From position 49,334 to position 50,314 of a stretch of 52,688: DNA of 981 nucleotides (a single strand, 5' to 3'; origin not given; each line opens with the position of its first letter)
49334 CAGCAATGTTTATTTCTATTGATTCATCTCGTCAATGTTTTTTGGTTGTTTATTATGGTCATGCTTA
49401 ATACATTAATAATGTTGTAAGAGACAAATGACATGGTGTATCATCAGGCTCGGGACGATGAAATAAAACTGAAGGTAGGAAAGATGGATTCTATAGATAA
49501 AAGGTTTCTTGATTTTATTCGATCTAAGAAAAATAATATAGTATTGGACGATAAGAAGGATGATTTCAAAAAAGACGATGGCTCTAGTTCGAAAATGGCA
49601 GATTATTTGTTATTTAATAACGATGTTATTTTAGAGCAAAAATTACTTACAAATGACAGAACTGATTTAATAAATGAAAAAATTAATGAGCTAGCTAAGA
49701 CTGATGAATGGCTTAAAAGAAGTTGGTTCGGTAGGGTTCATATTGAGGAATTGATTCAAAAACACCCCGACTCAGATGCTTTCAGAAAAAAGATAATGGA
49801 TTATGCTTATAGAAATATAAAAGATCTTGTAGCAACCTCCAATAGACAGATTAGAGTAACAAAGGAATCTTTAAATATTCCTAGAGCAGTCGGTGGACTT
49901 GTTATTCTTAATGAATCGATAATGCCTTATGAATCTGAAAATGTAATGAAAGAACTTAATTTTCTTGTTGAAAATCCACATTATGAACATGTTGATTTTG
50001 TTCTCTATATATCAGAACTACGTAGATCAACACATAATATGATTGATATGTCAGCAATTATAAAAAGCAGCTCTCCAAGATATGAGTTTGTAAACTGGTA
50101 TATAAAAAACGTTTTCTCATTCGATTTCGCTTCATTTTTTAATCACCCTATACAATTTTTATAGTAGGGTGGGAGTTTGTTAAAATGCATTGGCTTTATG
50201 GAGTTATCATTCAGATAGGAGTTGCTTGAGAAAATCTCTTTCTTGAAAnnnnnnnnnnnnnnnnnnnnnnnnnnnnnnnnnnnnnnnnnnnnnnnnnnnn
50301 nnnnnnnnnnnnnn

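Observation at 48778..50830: Divergent pair of unknown proteins beside a RepL-like gene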

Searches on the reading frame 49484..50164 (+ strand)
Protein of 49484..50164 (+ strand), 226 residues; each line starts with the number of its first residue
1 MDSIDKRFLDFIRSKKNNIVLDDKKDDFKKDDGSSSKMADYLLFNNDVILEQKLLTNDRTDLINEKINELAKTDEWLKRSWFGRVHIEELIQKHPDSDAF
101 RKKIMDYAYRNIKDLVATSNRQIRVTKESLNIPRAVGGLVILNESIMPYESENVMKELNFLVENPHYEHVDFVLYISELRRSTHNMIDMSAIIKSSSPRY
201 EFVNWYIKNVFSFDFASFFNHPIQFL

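Call 8: search_protein_families(library=pfam, proteins=[window:49484-50164:+], max_evalue=0.1)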
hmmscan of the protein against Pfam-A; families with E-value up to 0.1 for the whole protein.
window:49484-50164:+ (226 aa): 0 families

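Call 9: search_protein_families(library=ncbifam, proteins=[window:49484-50164:+], max_evalue=0.1)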
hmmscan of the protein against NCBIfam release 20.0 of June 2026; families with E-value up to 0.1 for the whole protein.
window:49484-50164:+ (226 aa): 1 family
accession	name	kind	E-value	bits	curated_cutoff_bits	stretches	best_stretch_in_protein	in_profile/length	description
NF009034.0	PRK12366.1-5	equivalog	0.0072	14.7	789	1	24-110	85-175/642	replication factor A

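Call 10: search_protein_families(library=padloc, proteins=[window:49484-50164:+], max_evalue=0.1)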
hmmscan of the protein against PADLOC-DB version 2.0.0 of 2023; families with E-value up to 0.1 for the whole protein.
window:49484-50164:+ (226 aa): 0 families
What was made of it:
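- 49484..50164 (+): NUC226: a 226-aa stand-alone predicted PD-(D/E)xK nuclease from an uncharacterised family, with core D40-x10-E51-x-K53. No Pfam, NCBIfam or PADLOC family (calls 8-10).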

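Call 11: search_protein_families(library=phrogs, proteins=[window:49484-50164:+], max_evalue=0.1)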
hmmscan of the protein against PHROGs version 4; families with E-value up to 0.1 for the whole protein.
window:49484-50164:+ (226 aa): 2 families
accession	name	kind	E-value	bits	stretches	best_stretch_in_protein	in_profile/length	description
phrog_20483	-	unknown function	9.8e-101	337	1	1-223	4-224/226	-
phrog_6886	-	unknown function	0.027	14.9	1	18-85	95-166/249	-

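Call 13: find_homologous_proteins(query=window:49484-50164:+, max_evalue=0.001)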
Query window:49484-50164:+ (226 aa): 5 proteins with E <= 0.001 among 183 candidates.
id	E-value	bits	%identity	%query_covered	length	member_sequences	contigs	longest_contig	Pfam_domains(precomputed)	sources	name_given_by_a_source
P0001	1.8e-138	477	97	100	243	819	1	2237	-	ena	-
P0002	1.5e-127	442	87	100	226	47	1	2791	-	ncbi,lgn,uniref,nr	ncbi:hypothetical protein [Citrobacter amalonaticus]|uniref:hypothetical protein n=1 Tax=Citrobacter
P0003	3.3e-104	365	91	81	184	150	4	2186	-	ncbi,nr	ncbi:hypothetical protein FKO71_23605, partial [Salmonella enterica]|nr:hypothetical protein [Salmon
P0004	8.9e-102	357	94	76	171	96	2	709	-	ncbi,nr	ncbi:hypothetical protein H8398_004519, partial [Salmonella enterica subsp. enterica serovar Anatum]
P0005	8.3e-64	233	86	55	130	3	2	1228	-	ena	-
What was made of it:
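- Tried and rejected: The word-indexed homology search for the 226-aa protein found only 5 near-identical proteins (call 13).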

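Call 31: search_dna_similar(query=window:49484-50164:+, collection=plasmids, mode=protein, max_evalue=0.001, max_rows=25, rows=spread)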
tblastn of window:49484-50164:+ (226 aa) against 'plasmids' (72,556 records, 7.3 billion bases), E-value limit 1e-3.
Records with a match: 1; places in all: 1; records where one place covers at least 80% of the query: 0.
Best place of each record, by identity: <60% 1.
By first word of the organism name: Skermanella 1.
By predicted mobility (MOB-suite, as given by PLSDB): non-mobilizable 1.
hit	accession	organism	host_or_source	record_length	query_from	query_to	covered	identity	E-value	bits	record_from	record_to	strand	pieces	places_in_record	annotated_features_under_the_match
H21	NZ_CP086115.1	Skermanella rosea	single cell,hydrocarbon-contaminated ...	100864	39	178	62%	29.3%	1e-8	62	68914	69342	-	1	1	hypothetical protein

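Call 32: search_dna_similar(query=window:49484-50164:+, collection=phages, mode=protein, max_evalue=0.001, max_rows=25, rows=spread)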
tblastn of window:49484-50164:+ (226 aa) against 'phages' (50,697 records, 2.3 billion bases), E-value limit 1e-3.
Records with a match: 2; places in all: 2; records where one place covers at least 80% of the query: 2.
Best place of each record, by identity: <60% 2.
By first word of the organism name: Enterobacteria 1; Escherichia 1.
By host as written in the record: Escherichia coli ECOR67 1; Escherichia coli 1.
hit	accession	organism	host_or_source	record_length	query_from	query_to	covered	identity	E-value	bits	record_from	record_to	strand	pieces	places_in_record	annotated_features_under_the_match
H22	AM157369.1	Enterobacteria phage P2-EC67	Escherichia coli ECOR67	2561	38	225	83%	41.3%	2e-43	160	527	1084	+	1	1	hypothetical protein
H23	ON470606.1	Escherichia phage vB_EcoM-720R8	Escherichia coli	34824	38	225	83%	41.3%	7e-43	159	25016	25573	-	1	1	hypothetical protein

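Call 33: get_annotated_region(hit=H22, flank=3000)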
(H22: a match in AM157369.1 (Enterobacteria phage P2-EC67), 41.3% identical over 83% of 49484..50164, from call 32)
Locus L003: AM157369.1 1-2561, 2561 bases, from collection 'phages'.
description: Bacteriophage P2-EC67 proviral ORF226 and ORF313 DNA for hypothetical proteins.
organism: Enterobacteria phage P2-EC67 (NCBI taxid 211911)
taxonomy: Viruses; Duplodnaviria; Heunggongvirae; Uroviricota; Caudoviricetes; Peduoviridae; Peduovirus; Peduovirus P2
host: Escherichia coli ECOR67; source: -; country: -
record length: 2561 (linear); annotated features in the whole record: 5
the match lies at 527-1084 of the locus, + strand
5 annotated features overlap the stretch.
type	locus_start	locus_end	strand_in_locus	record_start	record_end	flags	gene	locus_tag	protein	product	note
CDS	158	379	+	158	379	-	-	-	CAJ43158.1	hypothetical protein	ORF73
regulatory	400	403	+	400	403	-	-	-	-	ribosome_binding_site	ORF226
CDS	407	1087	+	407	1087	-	-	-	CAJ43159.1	hypothetical protein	ORF226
CDS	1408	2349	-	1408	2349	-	-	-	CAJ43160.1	hypothetical protein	ORF313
regulatory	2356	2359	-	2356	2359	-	-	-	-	ribosome_binding_site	ORF313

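Call 34: get_annotated_region(hit=H23, flank=6000)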
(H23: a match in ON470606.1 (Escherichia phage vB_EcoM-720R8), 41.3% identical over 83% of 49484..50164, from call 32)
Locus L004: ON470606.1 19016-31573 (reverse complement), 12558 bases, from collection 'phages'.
description: Escherichia phage vB_EcoM-720R8, partial genome.
organism: Escherichia phage vB_EcoM-720R8 (NCBI taxid 2946095)
taxonomy: Viruses; Duplodnaviria; Heunggongvirae; Uroviricota; Caudoviricetes; Peduoviridae; Peduovirus
host: Escherichia coli; source: -; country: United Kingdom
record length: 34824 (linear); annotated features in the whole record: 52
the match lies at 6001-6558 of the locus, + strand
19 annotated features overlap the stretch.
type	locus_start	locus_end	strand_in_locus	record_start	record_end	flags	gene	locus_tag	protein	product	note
CDS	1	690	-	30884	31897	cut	-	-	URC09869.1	integrase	-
CDS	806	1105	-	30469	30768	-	-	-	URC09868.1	immunity repressor protein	immunity repressor protein GpC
CDS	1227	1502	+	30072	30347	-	-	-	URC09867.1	Cox protein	Cox (control of excision) protein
CDS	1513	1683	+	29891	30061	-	-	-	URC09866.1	hypothetical protein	Orf78 protein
CDS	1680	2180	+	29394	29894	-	-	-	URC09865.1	replication protein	replication protein GpB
CDS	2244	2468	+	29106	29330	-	-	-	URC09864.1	hypothetical protein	Orf80 protein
CDS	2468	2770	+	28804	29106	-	-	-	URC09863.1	DUF5405 domain-containing protein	-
CDS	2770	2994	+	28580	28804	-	-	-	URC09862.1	TraR/YbiI family protein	-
CDS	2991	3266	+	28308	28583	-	-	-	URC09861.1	replication initiation protein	-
CDS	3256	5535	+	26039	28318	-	-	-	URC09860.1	replication protein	replication protein GpA, endonuclease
CDS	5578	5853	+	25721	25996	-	-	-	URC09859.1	hypothetical protein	-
CDS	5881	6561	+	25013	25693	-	-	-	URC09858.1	hypothetical protein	-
CDS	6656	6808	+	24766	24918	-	-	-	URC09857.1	hypothetical protein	-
CDS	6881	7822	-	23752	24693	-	-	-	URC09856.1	hypothetical protein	-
CDS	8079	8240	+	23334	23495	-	-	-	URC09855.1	hypothetical protein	-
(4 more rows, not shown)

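Call 35: get_annotated_region(hit=H21, flank=5000)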
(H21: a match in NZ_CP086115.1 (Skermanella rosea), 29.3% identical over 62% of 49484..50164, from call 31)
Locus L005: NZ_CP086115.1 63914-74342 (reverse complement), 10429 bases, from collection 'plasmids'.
description: Skermanella rosea strain KEMB 2255-458 plasmid pSR-4, complete sequence
organism: Skermanella rosea (NCBI taxid 1817965)
taxonomy: Bacteria; Pseudomonadota; Alphaproteobacteria; Rhodospirillales; Azospirillaceae; Skermanella; Skermanella rosea
host: -; source: single cell,hydrocarbon-contaminated desert sand; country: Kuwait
typing (MOB-suite, as given by PLSDB): non-mobilizable
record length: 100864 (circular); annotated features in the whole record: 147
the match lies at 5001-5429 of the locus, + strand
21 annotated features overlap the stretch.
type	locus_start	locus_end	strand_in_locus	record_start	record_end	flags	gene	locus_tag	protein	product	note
CDS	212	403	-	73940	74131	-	-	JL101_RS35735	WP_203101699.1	hypothetical protein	-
CDS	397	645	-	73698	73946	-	-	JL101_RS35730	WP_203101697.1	hypothetical protein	-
CDS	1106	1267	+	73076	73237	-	-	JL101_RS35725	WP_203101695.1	hypothetical protein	-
CDS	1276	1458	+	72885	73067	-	-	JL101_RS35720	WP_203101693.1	hypothetical protein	-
CDS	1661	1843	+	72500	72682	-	-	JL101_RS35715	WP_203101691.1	hypothetical protein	-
CDS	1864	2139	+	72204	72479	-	-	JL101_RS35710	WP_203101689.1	hypothetical protein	-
CDS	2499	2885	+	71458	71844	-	-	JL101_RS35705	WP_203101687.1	hypothetical protein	-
CDS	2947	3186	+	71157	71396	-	-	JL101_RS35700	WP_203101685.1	hypothetical protein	-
CDS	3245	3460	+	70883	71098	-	-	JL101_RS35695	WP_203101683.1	hypothetical protein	-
CDS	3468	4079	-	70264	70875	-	-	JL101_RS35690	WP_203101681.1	hypothetical protein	-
CDS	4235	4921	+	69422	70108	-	-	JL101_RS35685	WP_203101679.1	recombinase family protein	GO:0006310 - DNA recombination [Evidence IEA]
CDS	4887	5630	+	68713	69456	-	-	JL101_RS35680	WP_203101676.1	hypothetical protein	-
CDS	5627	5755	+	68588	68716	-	-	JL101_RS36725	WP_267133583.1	hypothetical protein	-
CDS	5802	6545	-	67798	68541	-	-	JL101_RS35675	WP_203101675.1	GIY-YIG nuclease family protein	-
CDS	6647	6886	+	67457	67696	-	-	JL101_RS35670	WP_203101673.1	hypothetical protein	-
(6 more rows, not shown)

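Call 36: search_protein_representatives(protein=window:49484-50164:+)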
Query: 226 residues. Proteins with E-value up to 0.001 (for the whole library): 259; up to 1e-10: 29; up to 1e-30: 4. The best 150 are listed.
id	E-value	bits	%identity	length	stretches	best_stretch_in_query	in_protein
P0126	1.7e-51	191.5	43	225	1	2-223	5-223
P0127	3.5e-48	180.6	85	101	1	1-101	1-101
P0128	1.5e-46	175.3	41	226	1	9-223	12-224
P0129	6.9e-37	143.7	47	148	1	3-141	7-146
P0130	3.9e-27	111.8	33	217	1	14-223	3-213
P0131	6.6e-27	111.1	95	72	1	48-103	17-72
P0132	7.5e-24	101.1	33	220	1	29-225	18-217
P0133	1.8e-22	96.6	30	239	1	26-222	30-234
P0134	3.0e-21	92.6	30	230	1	4-221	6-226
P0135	3.1e-21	92.6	34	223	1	1-187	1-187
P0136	6.7e-20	88.2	38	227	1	37-183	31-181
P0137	8.9e-18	81.3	33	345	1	3-185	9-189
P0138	5.8e-17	78.6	38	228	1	4-132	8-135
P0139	9.3e-17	77.9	98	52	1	38-79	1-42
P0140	1.7e-16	77.1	31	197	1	49-217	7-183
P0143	7.8e-15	71.6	34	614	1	7-193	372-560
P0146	2.2e-13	66.9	36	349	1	4-178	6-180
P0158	2.0e-10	57.2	30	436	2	5-152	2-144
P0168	8.1e-10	55.2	31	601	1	26-161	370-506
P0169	8.7e-10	55.1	29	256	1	34-158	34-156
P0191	6.2e-09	52.4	33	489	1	32-162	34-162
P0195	8.6e-09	51.9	31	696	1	4-177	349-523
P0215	6.0e-08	49.1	29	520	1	5-152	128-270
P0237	2.8e-07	46.9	27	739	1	5-211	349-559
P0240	3.2e-07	46.7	27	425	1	3-180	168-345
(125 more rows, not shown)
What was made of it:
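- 49484..50164 (+): 259 cluster representatives at E<=1e-3 (call 36).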

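Call 37: search_protein_families(library=padloc, proteins=[L003:407-1087:+, L003:1408-2349:-, L003:158-379:+, L004:5578-5853:+, L004:6656-6808:+, L005:4887-5630:+], max_evalue=0.1)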
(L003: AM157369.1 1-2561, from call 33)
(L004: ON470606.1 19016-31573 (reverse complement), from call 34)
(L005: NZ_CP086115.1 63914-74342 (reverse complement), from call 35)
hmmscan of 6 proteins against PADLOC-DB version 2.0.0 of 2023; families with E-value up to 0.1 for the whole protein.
L003:407-1087:+ (226 aa): 0 families

L003:1408-2349:- (313 aa): 0 families

L003:158-379:+ (73 aa): 0 families

L004:5578-5853:+ (91 aa): 0 families

L004:6656-6808:+ (50 aa): 0 families

L005:4887-5630:+ (247 aa): 0 families
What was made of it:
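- On Known anti-phage defence systems (PADLOC-DB 2.0.0): There is no hit for the query, the P2 homologue with its neighbours, or the Skermanella homologue (calls 10, 37).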

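Call 38: search_protein_families(library=pfam, proteins=[L003:407-1087:+, L003:1408-2349:-, L003:158-379:+, L004:5578-5853:+, L005:4887-5630:+], max_evalue=0.1)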
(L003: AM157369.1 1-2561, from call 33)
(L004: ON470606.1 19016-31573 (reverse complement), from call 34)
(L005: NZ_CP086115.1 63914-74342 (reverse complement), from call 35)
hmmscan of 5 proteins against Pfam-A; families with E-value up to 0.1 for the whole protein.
L003:407-1087:+ (226 aa): 1 family
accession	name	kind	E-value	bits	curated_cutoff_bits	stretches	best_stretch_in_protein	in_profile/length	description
PF09718.15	Tape_meas_lam_C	-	0.095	13.2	23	0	34-83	4-53/76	Lambda phage tail tape-measure protein (Tape_meas_lam_C)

L003:1408-2349:- (313 aa): 0 families

L003:158-379:+ (73 aa): 1 family
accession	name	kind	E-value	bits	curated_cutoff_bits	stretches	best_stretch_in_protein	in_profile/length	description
PF09926.15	DUF2158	-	7e-08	32.5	22.3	1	16-56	4-48/50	Uncharacterized small protein (DUF2158)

L004:5578-5853:+ (91 aa): 1 family
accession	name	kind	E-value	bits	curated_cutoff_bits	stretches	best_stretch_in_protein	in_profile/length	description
PF09926.15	DUF2158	-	1.2e-07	31.8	22.3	1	34-74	4-48/50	Uncharacterized small protein (DUF2158)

L005:4887-5630:+ (247 aa): 0 families

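Call 39: search_protein_families(library=pfam, proteins=[P0143, P0168, P0195, P0237, P0215, P0191, P0158, P0137, P0146, P0240], max_evalue=0.01)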
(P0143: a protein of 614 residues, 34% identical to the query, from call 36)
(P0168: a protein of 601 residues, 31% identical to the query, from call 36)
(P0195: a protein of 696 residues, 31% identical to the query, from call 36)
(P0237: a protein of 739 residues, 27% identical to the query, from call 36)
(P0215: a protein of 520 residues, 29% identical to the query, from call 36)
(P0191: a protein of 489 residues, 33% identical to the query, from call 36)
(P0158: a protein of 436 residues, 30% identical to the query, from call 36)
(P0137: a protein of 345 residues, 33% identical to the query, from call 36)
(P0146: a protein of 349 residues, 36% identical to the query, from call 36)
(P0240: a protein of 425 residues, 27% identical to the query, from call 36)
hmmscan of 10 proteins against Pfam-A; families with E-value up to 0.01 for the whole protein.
P0143 (614 aa): 0 families

P0168 (601 aa): 1 family
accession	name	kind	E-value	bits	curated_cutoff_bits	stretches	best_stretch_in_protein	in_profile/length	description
PF04471.18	Mrr_cat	-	1.2e-05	25.9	21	1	8-118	5-113/115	Restriction endonuclease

P0195 (696 aa): 0 families

P0237 (739 aa): 2 families
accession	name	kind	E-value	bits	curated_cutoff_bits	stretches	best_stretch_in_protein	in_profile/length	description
PF02810.21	SEC-C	-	1.5e-05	25.2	20.4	1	718-734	3-19/19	SEC-C motif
PF04471.18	Mrr_cat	-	4.8e-05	23.9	21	1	32-114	32-114/115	Restriction endonuclease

P0215 (520 aa): 1 family
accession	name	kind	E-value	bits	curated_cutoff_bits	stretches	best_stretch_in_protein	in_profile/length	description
PF02810.21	SEC-C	-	6.4e-06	26.4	20.4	1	497-512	3-18/19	SEC-C motif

P0191 (489 aa): 1 family
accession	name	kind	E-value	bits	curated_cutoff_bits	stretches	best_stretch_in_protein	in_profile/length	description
PF02810.21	SEC-C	-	3.9e-07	30.2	20.4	1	364-379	3-18/19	SEC-C motif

P0158 (436 aa): 0 families

P0137 (345 aa): 0 families

P0146 (349 aa): 1 family
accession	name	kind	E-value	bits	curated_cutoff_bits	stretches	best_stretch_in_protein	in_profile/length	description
PF18742.7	DpnII-MboI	-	0.0016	18.4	27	1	26-69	56-100/150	REase_DpnII-MboI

P0240 (425 aa): 13 families
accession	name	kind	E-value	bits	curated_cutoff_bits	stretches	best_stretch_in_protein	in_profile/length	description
PF00515.34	TPR_1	-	2.6e-25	87.6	27.8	2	49-81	2-34/34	Tetratricopeptide repeat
PF07719.23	TPR_2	-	2.8e-22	77.4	27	2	49-81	2-34/34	Tetratricopeptide repeat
PF13181.12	TPR_8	-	2.9e-17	61.7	25.7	2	49-81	2-34/34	Tetratricopeptide repeat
PF13431.12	TPR_17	-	1.5e-14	53.4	24.4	2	37-68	2-33/34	Tetratricopeptide repeat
PF13432.12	TPR_16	-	1.4e-13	51.4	32.7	2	18-81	1-64/65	Tetratricopeptide repeat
PF13414.12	TPR_11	-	7e-13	48.5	26.8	2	91-127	3-39/42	TPR repeat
PF13371.12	TPR_9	-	6.2e-11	42.6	35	2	31-82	12-63/73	Tetratricopeptide repeat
PF14559.12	TPR_19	-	4.7e-10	40.1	25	2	26-89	3-66/68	Tetratricopeptide repeat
PF13174.12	TPR_6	-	5.4e-08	33.4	26.3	1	49-80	1-32/33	Tetratricopeptide repeat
PF13428.12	TPR_14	-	2.2e-06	28.2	23.5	0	85-123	4-42/44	Tetratricopeptide repeat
PF13424.12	TPR_12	-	4.1e-06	27.3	30.1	0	49-112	4-75/77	Tetratricopeptide repeat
PF23914.1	TPR_CcmH_CycH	-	7.8e-05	23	42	1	58-145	60-150/158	Cytochrome c-type biogenesis protein H TPR domain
PF01239.28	PPTA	-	0.0061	16.7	29.5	0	99-125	2-28/32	Protein prenyltransferase alpha subunit repeat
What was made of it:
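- Long relatives carry an Mrr_cat, SEC-C or TPR domain (call 39).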

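Call 43: search_solved_structures(query=A1, max_evalue=10, show_alignments=3)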
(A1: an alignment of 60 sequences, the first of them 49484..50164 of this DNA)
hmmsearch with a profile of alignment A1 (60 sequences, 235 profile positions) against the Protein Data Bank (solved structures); distinct sequences matched with E-value up to 10: 8.
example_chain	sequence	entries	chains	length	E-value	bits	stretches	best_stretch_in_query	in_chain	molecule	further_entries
3n2e_A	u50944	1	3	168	0.1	15.1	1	41-107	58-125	Shikimate kinase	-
8e0n_A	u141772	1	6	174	0.16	14.5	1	97-160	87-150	BGL18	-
3mrs_A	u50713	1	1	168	0.25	13.9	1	39-107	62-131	Shikimate kinase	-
1zuh_A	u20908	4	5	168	0.39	13.3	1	41-107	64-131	Shikimate kinase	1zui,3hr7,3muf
1icc_A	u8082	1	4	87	0.64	12.6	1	59-111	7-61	CYTOCHROME B5 OUTER MITOCHONDRIAL MEMBRANE ISOFORM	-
3zii_A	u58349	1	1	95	0.92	12.1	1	32-68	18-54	CELL DIVISION PROTEIN SEPF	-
6xr2_A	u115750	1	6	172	1.2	11.7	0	97-159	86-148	dTor_3x57R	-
8e12_A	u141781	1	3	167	1.7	11.2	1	49-163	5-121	BGL14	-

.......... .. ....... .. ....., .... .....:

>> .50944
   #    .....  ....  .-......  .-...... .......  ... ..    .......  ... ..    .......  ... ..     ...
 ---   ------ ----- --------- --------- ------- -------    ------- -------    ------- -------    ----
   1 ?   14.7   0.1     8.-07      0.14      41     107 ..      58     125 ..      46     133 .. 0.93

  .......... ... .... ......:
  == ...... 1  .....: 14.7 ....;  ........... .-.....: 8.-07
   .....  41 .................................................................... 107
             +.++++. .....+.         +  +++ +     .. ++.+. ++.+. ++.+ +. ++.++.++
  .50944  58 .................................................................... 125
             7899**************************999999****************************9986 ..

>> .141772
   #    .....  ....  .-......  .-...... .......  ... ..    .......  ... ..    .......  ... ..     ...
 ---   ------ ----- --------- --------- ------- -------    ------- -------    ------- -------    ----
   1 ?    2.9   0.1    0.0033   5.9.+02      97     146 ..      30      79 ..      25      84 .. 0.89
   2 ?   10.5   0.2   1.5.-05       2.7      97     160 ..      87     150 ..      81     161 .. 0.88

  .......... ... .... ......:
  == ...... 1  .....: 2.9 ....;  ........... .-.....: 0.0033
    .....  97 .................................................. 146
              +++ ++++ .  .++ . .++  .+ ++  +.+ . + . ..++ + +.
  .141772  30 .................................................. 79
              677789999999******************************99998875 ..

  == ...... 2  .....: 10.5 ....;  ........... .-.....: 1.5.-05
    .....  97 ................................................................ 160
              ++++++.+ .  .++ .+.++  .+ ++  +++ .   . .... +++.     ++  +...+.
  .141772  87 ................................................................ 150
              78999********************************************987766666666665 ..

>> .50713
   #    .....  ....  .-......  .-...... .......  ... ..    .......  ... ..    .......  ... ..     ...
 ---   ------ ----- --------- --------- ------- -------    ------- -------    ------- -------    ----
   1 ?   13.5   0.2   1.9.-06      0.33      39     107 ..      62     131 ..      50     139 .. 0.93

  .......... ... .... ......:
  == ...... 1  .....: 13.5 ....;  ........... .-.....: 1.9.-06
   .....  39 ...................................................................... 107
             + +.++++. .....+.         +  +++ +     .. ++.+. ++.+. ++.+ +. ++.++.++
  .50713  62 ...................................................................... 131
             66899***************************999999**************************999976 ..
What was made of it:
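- Closest known: PD-. Different: There is no significant sequence match to any solved or curated family (calls 8, 9, 43).
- Profile search against PDB sequences finds nothing (call 43), and the query itself has no Pfam hit (call 8).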
